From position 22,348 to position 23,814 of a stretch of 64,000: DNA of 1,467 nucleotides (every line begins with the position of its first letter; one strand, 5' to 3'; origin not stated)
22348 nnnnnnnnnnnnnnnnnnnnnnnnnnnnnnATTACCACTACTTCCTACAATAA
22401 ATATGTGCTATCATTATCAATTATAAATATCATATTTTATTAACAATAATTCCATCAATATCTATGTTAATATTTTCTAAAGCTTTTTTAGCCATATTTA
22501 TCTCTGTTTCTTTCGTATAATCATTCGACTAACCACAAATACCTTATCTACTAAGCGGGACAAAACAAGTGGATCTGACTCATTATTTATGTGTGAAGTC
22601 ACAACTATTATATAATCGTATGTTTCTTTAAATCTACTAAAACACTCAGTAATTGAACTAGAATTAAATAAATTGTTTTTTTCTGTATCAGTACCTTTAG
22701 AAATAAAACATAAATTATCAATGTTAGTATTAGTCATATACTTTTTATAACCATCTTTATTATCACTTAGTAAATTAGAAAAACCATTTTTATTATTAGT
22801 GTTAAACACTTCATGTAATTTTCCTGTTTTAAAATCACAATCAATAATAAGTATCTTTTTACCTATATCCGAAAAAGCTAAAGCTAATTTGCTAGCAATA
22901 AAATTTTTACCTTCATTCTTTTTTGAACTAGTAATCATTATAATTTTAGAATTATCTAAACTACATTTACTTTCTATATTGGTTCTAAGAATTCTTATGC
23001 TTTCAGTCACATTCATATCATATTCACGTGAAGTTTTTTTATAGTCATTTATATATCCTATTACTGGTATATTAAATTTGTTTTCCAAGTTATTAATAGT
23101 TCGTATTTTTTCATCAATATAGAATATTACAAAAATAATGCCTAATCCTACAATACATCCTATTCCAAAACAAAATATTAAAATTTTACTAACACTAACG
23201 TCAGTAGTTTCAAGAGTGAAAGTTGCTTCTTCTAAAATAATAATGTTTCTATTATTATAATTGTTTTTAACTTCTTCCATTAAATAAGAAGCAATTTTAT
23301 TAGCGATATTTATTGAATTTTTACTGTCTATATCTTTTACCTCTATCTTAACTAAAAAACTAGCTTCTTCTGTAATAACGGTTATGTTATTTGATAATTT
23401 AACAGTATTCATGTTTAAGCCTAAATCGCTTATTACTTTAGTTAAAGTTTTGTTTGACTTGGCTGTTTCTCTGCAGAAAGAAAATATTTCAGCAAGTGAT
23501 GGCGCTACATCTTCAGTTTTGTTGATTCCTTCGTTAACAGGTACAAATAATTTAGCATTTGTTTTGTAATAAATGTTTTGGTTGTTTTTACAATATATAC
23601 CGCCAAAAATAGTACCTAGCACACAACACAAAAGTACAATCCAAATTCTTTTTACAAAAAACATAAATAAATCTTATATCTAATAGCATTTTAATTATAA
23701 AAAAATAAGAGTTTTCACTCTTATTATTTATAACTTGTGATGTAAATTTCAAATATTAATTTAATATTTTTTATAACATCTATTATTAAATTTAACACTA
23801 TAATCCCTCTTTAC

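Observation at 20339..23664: Remnant, apparently decaying EPS/capsule locus: frameshifted priming glycosyltransferase and a BY-kinase-like gene lacking its Tyr cluster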

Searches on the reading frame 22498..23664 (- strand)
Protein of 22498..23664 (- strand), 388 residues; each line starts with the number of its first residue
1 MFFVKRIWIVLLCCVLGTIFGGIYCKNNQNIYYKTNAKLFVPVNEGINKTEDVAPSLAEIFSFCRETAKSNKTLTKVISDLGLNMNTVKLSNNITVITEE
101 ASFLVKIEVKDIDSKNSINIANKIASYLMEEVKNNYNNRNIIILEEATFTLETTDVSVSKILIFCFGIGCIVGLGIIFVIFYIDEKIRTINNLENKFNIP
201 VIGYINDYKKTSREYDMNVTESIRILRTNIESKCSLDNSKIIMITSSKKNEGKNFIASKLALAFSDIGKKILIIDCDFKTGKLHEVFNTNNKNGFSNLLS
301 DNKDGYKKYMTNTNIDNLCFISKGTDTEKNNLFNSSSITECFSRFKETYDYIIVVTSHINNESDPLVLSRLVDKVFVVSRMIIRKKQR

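Call 7: search_protein_families(library=pfam, proteins=[window:22498-23664:-], max_evalue=0.01)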
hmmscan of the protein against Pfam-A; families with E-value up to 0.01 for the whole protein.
window:22498-23664:- (388 aa): 5 families
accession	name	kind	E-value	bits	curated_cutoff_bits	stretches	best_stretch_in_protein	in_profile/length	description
PF01656.29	CbiA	-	7.2e-06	26.4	25.4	1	242-362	1-86/125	CobQ/CobB/MinD/ParA nucleotide binding domain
PF13614.12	AAA_31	-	1.2e-05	25.8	27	1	240-354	2-123/177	AAA domain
PF02706.20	Wzz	-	3.9e-05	24.3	25.5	1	4-81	13-91/91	Chain length determinant protein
PF10609.15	ParA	-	0.0001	22.3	27.1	1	240-324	4-79/246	NUBPL iron-transfer P-loop NTPase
PF24172.1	CdiI_ImmP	-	0.0083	16.8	33.2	1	170-233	7-70/129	CdiI immunity protein EcoliA0-like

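Call 65: search_protein_representatives(protein=window:22498-23664:-)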
Query: 388 residues. Proteins with E-value up to 0.001 (for the whole library): 41369; up to 1e-10: 12514; up to 1e-30: 60. The best 150 are listed.
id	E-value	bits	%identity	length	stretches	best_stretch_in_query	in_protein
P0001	2.9e-237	802.9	100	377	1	12-388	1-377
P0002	5.0e-85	302.1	66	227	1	2-216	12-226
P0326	1.6e-51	192.0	32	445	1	1-379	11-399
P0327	7.1e-47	176.6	30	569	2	217-380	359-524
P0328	9.8e-47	176.2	30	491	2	219-380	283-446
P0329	2.0e-44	168.6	34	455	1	2-380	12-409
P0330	4.8e-44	167.3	30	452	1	2-379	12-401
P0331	3.7e-42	161.1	33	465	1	6-380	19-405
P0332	5.2e-41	157.3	32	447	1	2-381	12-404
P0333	6.4e-41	157.1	31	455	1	3-380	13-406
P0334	9.1e-40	153.3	33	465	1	50-380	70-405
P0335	1.4e-39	152.7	34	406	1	1-331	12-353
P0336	2.6e-39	151.8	31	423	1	2-380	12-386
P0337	4.1e-39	151.1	30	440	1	2-379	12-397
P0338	3.7e-38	148.0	32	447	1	5-380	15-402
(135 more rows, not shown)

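Call 68: find_encoding_contigs(protein=P0332, flank=8000, max_places=4)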
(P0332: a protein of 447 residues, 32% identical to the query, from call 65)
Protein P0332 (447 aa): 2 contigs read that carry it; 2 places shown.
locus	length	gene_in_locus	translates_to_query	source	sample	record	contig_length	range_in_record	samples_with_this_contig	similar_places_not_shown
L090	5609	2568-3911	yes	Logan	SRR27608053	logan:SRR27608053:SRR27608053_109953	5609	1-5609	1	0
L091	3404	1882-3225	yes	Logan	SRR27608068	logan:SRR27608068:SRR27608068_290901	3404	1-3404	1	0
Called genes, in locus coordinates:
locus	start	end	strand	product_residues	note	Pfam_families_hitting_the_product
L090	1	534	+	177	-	?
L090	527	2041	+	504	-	PF01943:Polysacc_synt, PF13440:Polysacc_synt_3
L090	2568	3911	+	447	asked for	PF02706:Wzz, PF13807:GNVR (weak), PF01656:CbiA (weak), PF10609:ParA (weak), PF13614:AAA_31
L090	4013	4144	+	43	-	-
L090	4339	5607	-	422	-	?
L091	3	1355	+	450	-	?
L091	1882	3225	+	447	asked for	PF02706:Wzz, PF13807:GNVR (weak), PF01656:CbiA (weak), PF10609:ParA (weak), PF13614:AAA_31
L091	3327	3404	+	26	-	?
